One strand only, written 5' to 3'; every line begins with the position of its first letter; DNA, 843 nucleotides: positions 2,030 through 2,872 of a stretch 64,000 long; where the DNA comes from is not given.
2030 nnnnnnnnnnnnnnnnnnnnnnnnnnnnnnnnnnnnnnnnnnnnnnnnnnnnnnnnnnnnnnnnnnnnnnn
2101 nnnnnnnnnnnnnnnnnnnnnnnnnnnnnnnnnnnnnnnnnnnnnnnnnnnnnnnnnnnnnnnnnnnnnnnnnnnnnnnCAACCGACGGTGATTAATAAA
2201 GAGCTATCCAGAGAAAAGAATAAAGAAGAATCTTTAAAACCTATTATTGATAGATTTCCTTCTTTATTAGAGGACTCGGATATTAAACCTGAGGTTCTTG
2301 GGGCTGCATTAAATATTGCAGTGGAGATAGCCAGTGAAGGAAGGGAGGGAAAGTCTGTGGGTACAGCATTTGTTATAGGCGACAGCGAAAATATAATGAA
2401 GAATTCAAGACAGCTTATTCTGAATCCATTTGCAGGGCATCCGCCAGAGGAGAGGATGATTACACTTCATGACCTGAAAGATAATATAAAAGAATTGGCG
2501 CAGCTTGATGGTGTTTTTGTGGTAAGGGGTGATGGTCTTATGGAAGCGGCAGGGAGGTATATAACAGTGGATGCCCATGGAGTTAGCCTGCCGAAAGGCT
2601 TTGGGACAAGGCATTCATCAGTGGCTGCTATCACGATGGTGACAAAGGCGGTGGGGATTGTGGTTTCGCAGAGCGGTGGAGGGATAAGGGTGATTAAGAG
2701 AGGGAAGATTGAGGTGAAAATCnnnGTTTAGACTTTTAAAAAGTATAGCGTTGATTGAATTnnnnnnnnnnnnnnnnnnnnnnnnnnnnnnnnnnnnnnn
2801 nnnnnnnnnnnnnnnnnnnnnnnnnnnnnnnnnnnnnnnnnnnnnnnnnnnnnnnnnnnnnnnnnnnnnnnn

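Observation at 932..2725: Vps4/CdvC-like MIT-AAA ATPase fused to a C-terminal diadenylate-cyclase (DAC/DisA_N)-like domain with altered catalytic motifs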

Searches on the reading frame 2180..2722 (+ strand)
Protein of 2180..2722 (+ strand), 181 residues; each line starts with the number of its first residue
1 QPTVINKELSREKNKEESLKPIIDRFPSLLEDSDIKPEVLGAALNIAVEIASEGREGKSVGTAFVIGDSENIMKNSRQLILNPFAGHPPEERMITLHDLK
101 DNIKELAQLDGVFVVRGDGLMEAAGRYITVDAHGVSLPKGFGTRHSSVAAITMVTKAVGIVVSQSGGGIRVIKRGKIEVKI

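Call 6: search_solved_structures(query=window:2192-2722:+, max_evalue=1, show_alignments=4)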
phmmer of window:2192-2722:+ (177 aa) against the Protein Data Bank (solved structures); distinct sequences matched with E-value up to 1: 17.
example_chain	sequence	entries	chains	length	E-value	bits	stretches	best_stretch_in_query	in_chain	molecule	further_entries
6hvl_A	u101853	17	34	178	1.9e-05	28.2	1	105-173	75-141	Diadenylate cyclase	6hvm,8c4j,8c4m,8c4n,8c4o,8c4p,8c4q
4rv7_A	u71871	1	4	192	2.2e-05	28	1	105-173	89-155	Diadenylate cyclase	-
6hvn_A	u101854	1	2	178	4e-05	27.1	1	105-173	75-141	Diadenylate cyclase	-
8ofo_AAA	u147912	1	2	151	7.8e-05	26.2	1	106-167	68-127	Diadenylate cyclase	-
8ogk_A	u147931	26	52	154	0.00013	25.5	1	106-173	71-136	Cyclic di-AMP synthase CdaA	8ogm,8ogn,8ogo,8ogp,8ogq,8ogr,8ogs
9g0g_A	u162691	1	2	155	0.00013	25.5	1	106-173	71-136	Cyclic di-AMP synthase CdaA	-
6huw_A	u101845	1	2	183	0.00017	25.1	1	106-173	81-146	Diadenylate cyclase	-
7ojs_H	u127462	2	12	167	0.00018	25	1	106-173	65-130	Cyclic di-AMP synthase CdaA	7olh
6gyw_A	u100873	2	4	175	0.00097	22.6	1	105-174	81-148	Diadenylate cyclase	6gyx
9g69_C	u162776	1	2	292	0.001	22.6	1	105-172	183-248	Diadenylate cyclase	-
6gyy_A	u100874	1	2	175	0.0011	22.4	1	106-174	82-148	Diadenylate cyclase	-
8ofg_A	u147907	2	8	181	0.0036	20.8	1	106-173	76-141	Diadenylate cyclase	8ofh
7l8n_A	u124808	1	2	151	0.059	16.8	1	105-171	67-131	Diadenylate cyclase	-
7dfx_A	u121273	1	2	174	0.28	14.6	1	106-169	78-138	DAC domain-containing protein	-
7dg0_A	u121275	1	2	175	0.28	14.6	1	106-169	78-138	DAC domain-containing protein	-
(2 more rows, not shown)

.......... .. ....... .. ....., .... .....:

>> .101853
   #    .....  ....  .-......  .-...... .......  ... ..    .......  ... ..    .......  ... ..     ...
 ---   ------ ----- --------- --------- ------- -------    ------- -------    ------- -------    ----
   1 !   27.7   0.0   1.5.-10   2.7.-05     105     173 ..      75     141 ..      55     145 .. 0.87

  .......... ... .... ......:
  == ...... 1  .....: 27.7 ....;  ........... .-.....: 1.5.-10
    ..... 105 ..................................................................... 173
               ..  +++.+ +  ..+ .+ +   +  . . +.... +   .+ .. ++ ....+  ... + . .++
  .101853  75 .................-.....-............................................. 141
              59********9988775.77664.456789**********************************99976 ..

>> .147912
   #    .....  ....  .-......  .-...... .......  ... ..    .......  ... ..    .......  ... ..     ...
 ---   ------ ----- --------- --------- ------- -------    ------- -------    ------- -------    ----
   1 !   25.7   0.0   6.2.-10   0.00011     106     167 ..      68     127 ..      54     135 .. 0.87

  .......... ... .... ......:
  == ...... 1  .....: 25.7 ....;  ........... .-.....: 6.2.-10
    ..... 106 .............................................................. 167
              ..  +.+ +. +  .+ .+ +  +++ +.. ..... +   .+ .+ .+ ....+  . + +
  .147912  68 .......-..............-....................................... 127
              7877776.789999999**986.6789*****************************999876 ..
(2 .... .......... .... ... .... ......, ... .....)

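Call 8: find_homologous_proteins(query=window:2180-2722:+, max_evalue=0.001)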
Query window:2180-2722:+ (181 aa): 418 proteins with E <= 0.001 among 561 candidates; the best 120 are listed.
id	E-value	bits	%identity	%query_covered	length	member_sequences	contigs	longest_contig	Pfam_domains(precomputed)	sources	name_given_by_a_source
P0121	7.7e-71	256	75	94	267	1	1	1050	PF02457.22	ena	-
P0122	1.1e-67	245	70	95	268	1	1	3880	PF02457.22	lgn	-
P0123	2.4e-63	231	93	66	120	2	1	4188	PF02457.22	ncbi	-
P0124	6.9e-58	214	65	82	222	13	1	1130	PF02457.22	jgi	jgi:DNA integrity scanning protein DisA with diadenylate cyclase activity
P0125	1.7e-57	212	65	82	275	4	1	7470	PF08447.19,PF13426.14,PF02457.22,PF08448.17,PF00989.32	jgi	-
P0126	5.4e-57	211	63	82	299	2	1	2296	PF13426.14,PF02457.22,PF08448.17,PF00989.32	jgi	jgi:PAS domain S-box-containing protein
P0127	1.0e-56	210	67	80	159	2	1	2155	PF02457.22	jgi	jgi:DNA integrity scanning protein DisA with diadenylate cyclase activity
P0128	1.8e-56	209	64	84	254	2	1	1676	PF02457.22,PF04212.25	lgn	-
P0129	1.8e-55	206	63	85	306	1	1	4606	PF13426.14,PF02457.22,PF08448.17,PF00989.32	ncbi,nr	ncbi:MAG: diadenylate cyclase, partial [Methanoregula sp.]|nr:diadenylate cyclase [Methanoregula sp.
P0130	2.1e-55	205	64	85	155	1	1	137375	PF02457.22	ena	-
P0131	2.5e-55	205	57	94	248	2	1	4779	PF02457.22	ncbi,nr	ncbi:MAG: diadenylate cyclase, partial [Methanoregula sp.]|nr:diadenylate cyclase [Methanoregula sp.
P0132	2.8e-55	205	63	85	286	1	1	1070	PF13426.14,PF02457.22,PF08448.17,PF00989.32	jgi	jgi:PAS domain S-box-containing protein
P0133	3.1e-55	205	63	85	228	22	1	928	PF02457.22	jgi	jgi:DNA integrity scanning protein DisA with diadenylate cyclase activity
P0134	3.9e-55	205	56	96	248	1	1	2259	PF02457.22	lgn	-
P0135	4.6e-55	204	58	97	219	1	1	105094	PF02457.22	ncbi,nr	ncbi:DisA bacterial checkpoint controller nucleotide-binding protein [uncultured archaeon]|nr:DisA b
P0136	5.8e-55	204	63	85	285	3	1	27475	PF13426.14,PF02457.22,PF08448.17,PF00989.32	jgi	-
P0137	6.2e-55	204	58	97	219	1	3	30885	PF02457.22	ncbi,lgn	-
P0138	7.8e-55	204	62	88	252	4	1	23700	PF02457.22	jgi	jgi:DNA integrity scanning protein DisA with diadenylate cyclase activity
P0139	8.0e-55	204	57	97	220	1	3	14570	PF02457.22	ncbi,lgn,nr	ncbi:MAG: hypothetical protein FIB08_16665 [Candidatus Methanoperedens sp.]|nr:hypothetical protein 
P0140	1.7e-54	203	58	96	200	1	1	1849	PF02457.22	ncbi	-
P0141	1.8e-54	202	61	90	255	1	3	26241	PF02457.22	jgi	jgi:DNA integrity scanning protein DisA with diadenylate cyclase activity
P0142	3.5e-54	201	61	86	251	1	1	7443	PF02457.22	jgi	jgi:DNA integrity scanning protein DisA with diadenylate cyclase activity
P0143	4.6e-54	201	58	93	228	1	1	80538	PF02457.22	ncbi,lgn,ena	ncbi:MAG TPA: diadenylate cyclase [Candidatus Methanoperedens sp.]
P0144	4.8e-54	201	61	85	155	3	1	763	PF02457.22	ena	-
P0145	4.9e-54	201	61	85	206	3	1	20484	PF02457.22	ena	-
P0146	5.5e-54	201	62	85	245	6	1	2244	PF02457.22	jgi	jgi:DNA integrity scanning protein DisA with diadenylate cyclase activity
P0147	6.6e-54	201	61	87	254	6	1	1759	PF02457.22,PF04212.25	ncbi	-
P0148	7.4e-54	200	63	85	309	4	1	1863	PF13426.14,PF02457.22,PF08448.17,PF00989.32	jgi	jgi:PAS domain S-box-containing protein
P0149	8.3e-54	200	54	98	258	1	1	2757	PF02457.22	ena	-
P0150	9.3e-54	200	66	74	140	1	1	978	PF02457.22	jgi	jgi:diadenylate cyclase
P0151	1.0e-53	200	61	85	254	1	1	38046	PF02457.22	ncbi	ncbi:PAS/PAC sensor protein [groundwater metagenome]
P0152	1.2e-53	200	63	85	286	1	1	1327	PF13426.14,PF02457.22,PF08448.17,PF00989.32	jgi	jgi:PAS domain S-box-containing protein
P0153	1.2e-53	200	63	85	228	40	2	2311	PF02457.22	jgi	jgi:DNA integrity scanning protein DisA with diadenylate cyclase activity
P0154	1.3e-53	200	61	85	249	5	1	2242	PF02457.22,PF04212.25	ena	-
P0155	1.5e-53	199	63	84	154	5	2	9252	PF02457.22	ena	-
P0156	1.6e-53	199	64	82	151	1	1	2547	PF02457.22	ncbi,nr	ncbi:MAG: diadenylate cyclase, partial [Methanoregula sp.]|nr:diadenylate cyclase [Methanoregula sp.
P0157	1.8e-53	199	56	95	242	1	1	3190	PF02457.22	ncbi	-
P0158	1.8e-53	199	60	85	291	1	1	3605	PF02457.22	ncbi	-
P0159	2.1e-53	199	63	82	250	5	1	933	PF02457.22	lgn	-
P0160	2.5e-53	199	61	87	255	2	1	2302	PF02457.22,PF04212.25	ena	-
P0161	2.6e-53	199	62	85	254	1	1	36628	PF02457.22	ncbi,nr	ncbi:DisA bacterial checkpoint controller nucleotide-binding protein [uncultured archaeon]|nr:DisA b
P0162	3.0e-53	198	58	91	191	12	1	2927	PF02457.22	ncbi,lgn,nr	ncbi:MAG TPA: diadenylate cyclase [candidate division Zixibacteria bacterium]|nr:diadenylate cyclase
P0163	3.2e-53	198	57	97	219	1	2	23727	PF02457.22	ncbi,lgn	-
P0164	4.4e-53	198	57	92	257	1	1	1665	PF02457.22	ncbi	-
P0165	5.2e-53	198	60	85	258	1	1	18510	PF02457.22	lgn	-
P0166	5.5e-53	198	59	85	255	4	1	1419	PF02457.22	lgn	-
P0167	5.5e-53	198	61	85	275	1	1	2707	PF13426.14,PF02457.22,PF08448.17,PF00989.32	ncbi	-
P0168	6.0e-53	197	60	91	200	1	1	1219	PF02457.22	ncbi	-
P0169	6.1e-53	197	56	96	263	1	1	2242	PF02457.22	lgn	-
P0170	6.2e-53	197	63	83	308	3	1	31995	PF13426.14,PF02457.22,PF08448.17,PF00989.32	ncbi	-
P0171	6.2e-53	197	57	92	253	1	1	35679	PF02457.22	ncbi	-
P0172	8.0e-53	197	63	85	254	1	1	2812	PF02457.22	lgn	-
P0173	8.3e-53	197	61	82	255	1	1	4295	PF02457.22,PF04212.25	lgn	-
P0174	8.7e-53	197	61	85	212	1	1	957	PF02457.22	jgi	jgi:DNA integrity scanning protein DisA with diadenylate cyclase activity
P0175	9.2e-53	197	58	87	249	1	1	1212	PF02457.22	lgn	-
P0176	1.0e-52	197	62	82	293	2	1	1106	PF13426.14,PF02457.22,PF08448.17,PF00989.32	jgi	jgi:PAS domain S-box-containing protein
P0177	1.0e-52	197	63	82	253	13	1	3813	PF02457.22,PF04212.25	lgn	-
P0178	1.0e-52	197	59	87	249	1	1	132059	PF02457.22,PF04212.25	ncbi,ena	-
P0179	1.1e-52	197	59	87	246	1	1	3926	PF02457.22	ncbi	-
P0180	1.4e-52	196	63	82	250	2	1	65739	PF02457.22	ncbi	-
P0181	1.6e-52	196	64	82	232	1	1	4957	PF02457.22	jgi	jgi:DNA integrity scanning protein DisA with diadenylate cyclase activity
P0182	1.6e-52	196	55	97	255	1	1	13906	PF02457.22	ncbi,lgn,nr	ncbi:MAG: diadenylate cyclase [Candidatus Methanoperedens sp.]|nr:diadenylate cyclase [Candidatus Me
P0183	1.6e-52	196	55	97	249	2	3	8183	PF02457.22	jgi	jgi:DNA integrity scanning protein DisA with diadenylate cyclase activity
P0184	1.7e-52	196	59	90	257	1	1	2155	PF02457.22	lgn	-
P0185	2.0e-52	196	58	87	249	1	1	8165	PF02457.22,PF04212.25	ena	-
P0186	2.2e-52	196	61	85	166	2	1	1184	PF02457.22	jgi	jgi:DNA integrity scanning protein DisA with diadenylate cyclase activity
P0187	2.3e-52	196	57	92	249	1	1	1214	PF02457.22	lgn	-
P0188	2.7e-52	195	59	85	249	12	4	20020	PF02457.22,PF04212.25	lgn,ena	-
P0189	2.8e-52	195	62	82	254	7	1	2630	PF02457.22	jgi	jgi:DNA integrity scanning protein DisA with diadenylate cyclase activity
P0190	2.8e-52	195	58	87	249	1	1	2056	PF02457.22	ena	-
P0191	2.9e-52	195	57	92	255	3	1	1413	PF02457.22,PF04212.25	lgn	-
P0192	3.4e-52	195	54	93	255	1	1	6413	PF02457.22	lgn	-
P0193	3.4e-52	195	58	85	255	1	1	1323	PF02457.22,PF04212.25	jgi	jgi:DNA integrity scanning protein DisA with diadenylate cyclase activity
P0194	3.4e-52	195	59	85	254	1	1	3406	PF02457.22,PF04212.25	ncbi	-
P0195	4.0e-52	195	56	92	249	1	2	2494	PF02457.22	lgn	-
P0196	4.0e-52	195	61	82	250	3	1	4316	PF02457.22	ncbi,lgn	-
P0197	4.3e-52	195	59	94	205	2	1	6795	PF02457.22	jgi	jgi:DNA integrity scanning protein DisA with diadenylate cyclase activity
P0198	4.4e-52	195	61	85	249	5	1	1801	PF02457.22,PF04212.25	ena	-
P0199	4.4e-52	195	59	87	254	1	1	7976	PF02457.22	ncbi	-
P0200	5.0e-52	194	55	97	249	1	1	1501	PF02457.22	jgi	-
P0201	5.4e-52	194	56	92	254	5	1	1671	PF02457.22,PF04212.25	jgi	-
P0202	5.4e-52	194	58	87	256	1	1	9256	PF02457.22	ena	-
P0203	5.6e-52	194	63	82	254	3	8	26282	PF02457.22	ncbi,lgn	-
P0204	5.6e-52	194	61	82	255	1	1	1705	PF02457.22,PF04212.25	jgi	-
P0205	5.6e-52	194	61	82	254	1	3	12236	PF02457.22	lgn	-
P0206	5.6e-52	194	63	84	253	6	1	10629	PF02457.22,PF04212.25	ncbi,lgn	-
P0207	5.7e-52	194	60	82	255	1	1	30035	PF02457.22,PF04212.25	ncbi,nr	ncbi:MAG: diadenylate cyclase [Candidatus Methanoperedens sp.]|nr:diadenylate cyclase [Candidatus Me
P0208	5.9e-52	194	62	82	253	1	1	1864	PF02457.22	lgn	-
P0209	6.0e-52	194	56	96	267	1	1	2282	PF02457.22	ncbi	-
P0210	6.3e-52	194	54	97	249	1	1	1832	PF02457.22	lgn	-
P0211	8.0e-52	194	60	82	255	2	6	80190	PF02457.22,PF04212.25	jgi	-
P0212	8.3e-52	194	57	96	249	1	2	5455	PF02457.22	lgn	-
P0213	8.9e-52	194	58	85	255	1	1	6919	PF02457.22,PF04212.25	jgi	jgi:hypothetical protein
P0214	9.1e-52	194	57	92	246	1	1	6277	PF02457.22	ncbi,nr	ncbi:DisA bacterial checkpoint controller nucleotide-binding protein [uncultured archaeon]|nr:DisA b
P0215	1.0e-51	193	54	98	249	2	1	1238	PF02457.22,PF04212.25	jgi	jgi:DNA integrity scanning protein DisA with diadenylate cyclase activity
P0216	1.1e-51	193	49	97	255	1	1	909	PF02457.22,PF04212.25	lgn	-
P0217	1.2e-51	193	57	91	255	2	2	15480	PF02457.22,PF04212.25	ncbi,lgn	-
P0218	1.4e-51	193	58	87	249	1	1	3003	PF02457.22,PF04212.25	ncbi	ncbi:MAG: diadenylate cyclase [Candidatus Methanoperedens sp.]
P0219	1.5e-51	193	58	85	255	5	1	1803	PF02457.22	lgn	-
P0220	1.6e-51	193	60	82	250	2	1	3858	PF02457.22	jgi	-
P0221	1.7e-51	193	56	92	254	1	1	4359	PF02457.22,PF04212.25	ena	-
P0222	1.8e-51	193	59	82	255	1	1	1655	PF02457.22,PF04212.25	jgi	jgi:DNA integrity scanning protein DisA with diadenylate cyclase activity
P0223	1.8e-51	193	61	82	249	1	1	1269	PF02457.22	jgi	-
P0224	1.9e-51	193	61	82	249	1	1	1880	PF02457.22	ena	-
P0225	1.9e-51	193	58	85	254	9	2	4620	PF02457.22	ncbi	-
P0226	2.1e-51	192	61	82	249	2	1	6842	PF02457.22,PF04212.25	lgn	-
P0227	2.3e-51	192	58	93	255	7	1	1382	PF02457.22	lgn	-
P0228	2.5e-51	192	58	92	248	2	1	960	PF02457.22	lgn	-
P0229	3.3e-51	192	59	82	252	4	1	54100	PF02457.22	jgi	jgi:DNA integrity scanning protein DisA with diadenylate cyclase activity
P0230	3.6e-51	192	59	82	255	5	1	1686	PF02457.22,PF04212.25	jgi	-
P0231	3.7e-51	192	61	82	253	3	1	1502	PF02457.22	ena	-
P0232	4.1e-51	191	62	82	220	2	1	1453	PF02457.22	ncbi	-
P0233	4.5e-51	191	61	85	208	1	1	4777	PF02457.22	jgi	jgi:diadenylate cyclase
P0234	4.6e-51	191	61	82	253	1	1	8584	PF02457.22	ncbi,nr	ncbi:DisA bacterial checkpoint controller nucleotide-binding protein [uncultured archaeon]|nr:DisA b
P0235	4.6e-51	191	59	83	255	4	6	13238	PF02457.22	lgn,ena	-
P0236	4.6e-51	191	59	83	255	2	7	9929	PF02457.22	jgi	-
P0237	5.0e-51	191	55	92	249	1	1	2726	PF02457.22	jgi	jgi:DNA integrity scanning protein DisA with diadenylate cyclase activity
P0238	5.7e-51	191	62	82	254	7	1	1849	PF02457.22,PF04212.25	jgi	jgi:DNA integrity scanning protein DisA with diadenylate cyclase activity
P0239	6.1e-51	191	59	82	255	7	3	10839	PF02457.22,PF04212.25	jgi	-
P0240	6.2e-51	191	61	81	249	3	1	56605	PF02457.22,PF04212.25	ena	-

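Call 18: find_encoding_contigs(protein=P0178, flank=8000, max_places=3)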
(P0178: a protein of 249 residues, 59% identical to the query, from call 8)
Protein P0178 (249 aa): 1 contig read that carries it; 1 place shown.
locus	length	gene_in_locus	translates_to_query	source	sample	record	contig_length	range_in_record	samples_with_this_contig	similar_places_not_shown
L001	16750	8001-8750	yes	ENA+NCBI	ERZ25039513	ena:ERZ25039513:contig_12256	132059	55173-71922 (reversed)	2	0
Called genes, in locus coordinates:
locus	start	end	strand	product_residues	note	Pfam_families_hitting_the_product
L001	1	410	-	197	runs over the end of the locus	PF01174:SNO, PF03575:Peptidase_S51 (weak), PF00117:GATase (weak), PF07685:GATase_3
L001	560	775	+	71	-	-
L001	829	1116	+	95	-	PF10437:Lip_prot_lig_C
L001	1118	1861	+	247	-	PF21948:LplA-B_cat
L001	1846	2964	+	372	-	PF00890:FAD_binding_2 (weak), PF01266:DAO (weak), PF01494:FAD_binding_3 (faint), PF03486:HI0933_like (weak), PF05834:Lycopene_cycl (faint), PF07992:Pyr_redox_2 (weak), PF13450:NAD_binding_8 (weak), PF22578:GGR_cat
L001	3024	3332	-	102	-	PF01201:Ribosomal_S8e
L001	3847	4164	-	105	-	-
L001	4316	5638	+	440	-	PF00909:Ammonium_transp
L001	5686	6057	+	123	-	PF00583:Acetyltransf_1 (weak), PF13673:Acetyltransf_10 (faint), PF13508:Acetyltransf_7 (weak)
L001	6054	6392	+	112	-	PF00543:P-II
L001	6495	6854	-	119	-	-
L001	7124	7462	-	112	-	-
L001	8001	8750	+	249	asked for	PF04212:MIT (weak), PF02457:DAC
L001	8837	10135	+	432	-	PF06245:DUF1015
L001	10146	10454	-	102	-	PF01741:MscL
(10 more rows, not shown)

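Call 22: search_protein_representatives(protein=window:2180-2722:+)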
Query: 181 residues. Proteins with E-value up to 0.001 (for the whole library): 1231; up to 1e-10: 816; up to 1e-30: 224. The best 150 are listed.
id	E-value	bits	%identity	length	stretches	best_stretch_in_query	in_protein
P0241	7.5e-84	296.3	85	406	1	15-181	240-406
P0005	3.9e-83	294.0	81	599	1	6-181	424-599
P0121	2.4e-71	255.6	76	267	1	12-181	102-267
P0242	1.2e-55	204.5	63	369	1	28-177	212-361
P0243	3.3e-55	203.1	61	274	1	20-177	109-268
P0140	5.3e-55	202.5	59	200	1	4-178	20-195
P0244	7.9e-54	198.6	61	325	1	22-177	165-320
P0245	1.2e-53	198.0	61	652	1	27-177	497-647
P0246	2.7e-53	196.9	61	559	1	29-180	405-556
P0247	8.1e-53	195.3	62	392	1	27-177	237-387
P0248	1.2e-52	194.8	65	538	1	29-177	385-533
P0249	2.4e-52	193.8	60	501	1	24-177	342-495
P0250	4.3e-52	193.0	60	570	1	26-181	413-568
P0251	1.1e-51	191.7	57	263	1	12-177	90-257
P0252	2.3e-51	190.7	61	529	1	28-177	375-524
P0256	1.2e-50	188.4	61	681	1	28-177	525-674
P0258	2.9e-50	187.0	60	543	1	29-177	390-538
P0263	5.2e-49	183.0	59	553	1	27-177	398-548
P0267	1.6e-48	181.4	58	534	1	29-177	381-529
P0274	3.9e-47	176.9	54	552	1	29-177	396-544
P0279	1.5e-46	175.0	56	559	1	26-181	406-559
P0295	2.0e-40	155.1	52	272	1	33-176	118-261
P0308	1.1e-37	146.1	52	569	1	28-177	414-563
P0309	1.4e-37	145.7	50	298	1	32-176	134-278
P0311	2.3e-37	145.1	48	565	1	31-178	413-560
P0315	5.1e-37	143.9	47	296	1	32-180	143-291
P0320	1.2e-36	142.7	51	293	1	38-179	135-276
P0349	5.4e-35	137.4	43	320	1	34-181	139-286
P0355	2.0e-34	135.5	44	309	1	33-180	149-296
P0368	8.0e-34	133.6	42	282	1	33-177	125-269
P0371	1.1e-33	133.2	45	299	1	39-177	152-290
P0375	1.7e-33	132.5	49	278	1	35-176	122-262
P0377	1.9e-33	132.3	47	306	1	33-179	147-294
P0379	2.3e-33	132.1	49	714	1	32-177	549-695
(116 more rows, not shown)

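Call 25: search_protein_families(library=pfam, proteins=[P0178, P0207, P0211, P0135, P0143, P0122, P0241, P0242, P0245, P0256], max_evalue=0.01)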
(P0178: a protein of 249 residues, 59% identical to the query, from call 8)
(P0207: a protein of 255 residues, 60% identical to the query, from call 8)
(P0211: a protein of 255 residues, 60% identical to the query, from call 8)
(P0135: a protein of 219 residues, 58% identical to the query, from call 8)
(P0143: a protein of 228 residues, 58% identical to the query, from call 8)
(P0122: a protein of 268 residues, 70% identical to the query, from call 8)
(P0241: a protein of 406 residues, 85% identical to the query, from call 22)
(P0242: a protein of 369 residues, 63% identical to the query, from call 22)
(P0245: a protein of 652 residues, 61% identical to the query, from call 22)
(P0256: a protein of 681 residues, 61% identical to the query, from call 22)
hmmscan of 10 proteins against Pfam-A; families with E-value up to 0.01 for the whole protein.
P0178 (249 aa): 2 families
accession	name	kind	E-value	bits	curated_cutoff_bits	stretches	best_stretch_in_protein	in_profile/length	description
PF02457.21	DAC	-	2.8e-19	69.3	27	1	117-242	3-118/119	DisA bacterial checkpoint controller nucleotide-binding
PF04212.24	MIT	-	1.2e-05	25.8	30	1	7-70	1-64/66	MIT (microtubule interacting and transport) domain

P0207 (255 aa): 2 families
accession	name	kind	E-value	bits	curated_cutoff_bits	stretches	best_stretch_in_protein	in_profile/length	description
PF02457.21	DAC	-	7.8e-18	64.6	27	1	122-247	3-118/119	DisA bacterial checkpoint controller nucleotide-binding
PF04212.24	MIT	-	5.1e-06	26.9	30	1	7-71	1-65/66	MIT (microtubule interacting and transport) domain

P0211 (255 aa): 2 families
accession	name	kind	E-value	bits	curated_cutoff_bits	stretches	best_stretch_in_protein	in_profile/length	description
PF02457.21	DAC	-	8.1e-18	64.6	27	1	122-247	3-118/119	DisA bacterial checkpoint controller nucleotide-binding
PF04212.24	MIT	-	8.9e-07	29.4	30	1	7-71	1-65/66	MIT (microtubule interacting and transport) domain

P0135 (219 aa): 1 family
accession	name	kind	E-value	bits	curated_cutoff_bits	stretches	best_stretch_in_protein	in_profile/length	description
PF02457.21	DAC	-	5.2e-17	62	27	1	87-212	3-118/119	DisA bacterial checkpoint controller nucleotide-binding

P0143 (228 aa): 1 family
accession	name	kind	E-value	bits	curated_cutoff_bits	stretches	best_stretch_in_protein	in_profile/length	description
PF02457.21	DAC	-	7.9e-16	58.2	27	1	97-222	4-119/119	DisA bacterial checkpoint controller nucleotide-binding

P0122 (268 aa): 1 family
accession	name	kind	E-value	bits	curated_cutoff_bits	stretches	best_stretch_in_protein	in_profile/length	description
PF02457.21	DAC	-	2e-16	60.1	27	1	140-263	5-118/119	DisA bacterial checkpoint controller nucleotide-binding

P0241 (406 aa): 2 families
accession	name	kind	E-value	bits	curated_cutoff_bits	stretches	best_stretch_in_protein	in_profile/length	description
PF24036.1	DUF7345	-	6.3e-26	91.5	27.5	1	29-156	1-132/132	Domain of unknown function (DUF7345)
PF02457.21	DAC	-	2.7e-16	59.6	27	1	276-401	3-118/119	DisA bacterial checkpoint controller nucleotide-binding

P0242 (369 aa): 6 families
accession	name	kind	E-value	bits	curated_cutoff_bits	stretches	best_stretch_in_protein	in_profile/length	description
PF02457.21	DAC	-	1.2e-18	67.3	27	1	236-360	4-118/119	DisA bacterial checkpoint controller nucleotide-binding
PF00989.32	PAS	-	3.4e-14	53.3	22.6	1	79-192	3-113/113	PAS fold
PF13426.13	PAS_9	-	3e-13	50.4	27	1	87-194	2-103/103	PAS domain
PF08448.16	PAS_4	-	1.6e-12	48.1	23.1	1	84-196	2-109/110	PAS fold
PF08447.18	PAS_3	-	3.4e-08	34.1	25.6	1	101-187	3-87/89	PAS fold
PF13188.13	PAS_8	-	8.3e-06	26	21.8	1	78-131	2-55/65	PAS domain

P0245 (652 aa): 1 family
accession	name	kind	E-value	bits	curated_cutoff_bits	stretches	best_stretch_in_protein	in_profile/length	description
PF02457.21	DAC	-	1.9e-17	63.4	27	1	523-646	5-118/119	DisA bacterial checkpoint controller nucleotide-binding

P0256 (681 aa): 2 families
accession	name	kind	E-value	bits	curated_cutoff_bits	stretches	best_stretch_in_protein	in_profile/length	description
PF02386.22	TrkH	-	3.6e-46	158.1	27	1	95-477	58-489/502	Cation transport protein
PF02457.21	DAC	-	4.6e-17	62.1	27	1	549-673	4-118/119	DisA bacterial checkpoint controller nucleotide-binding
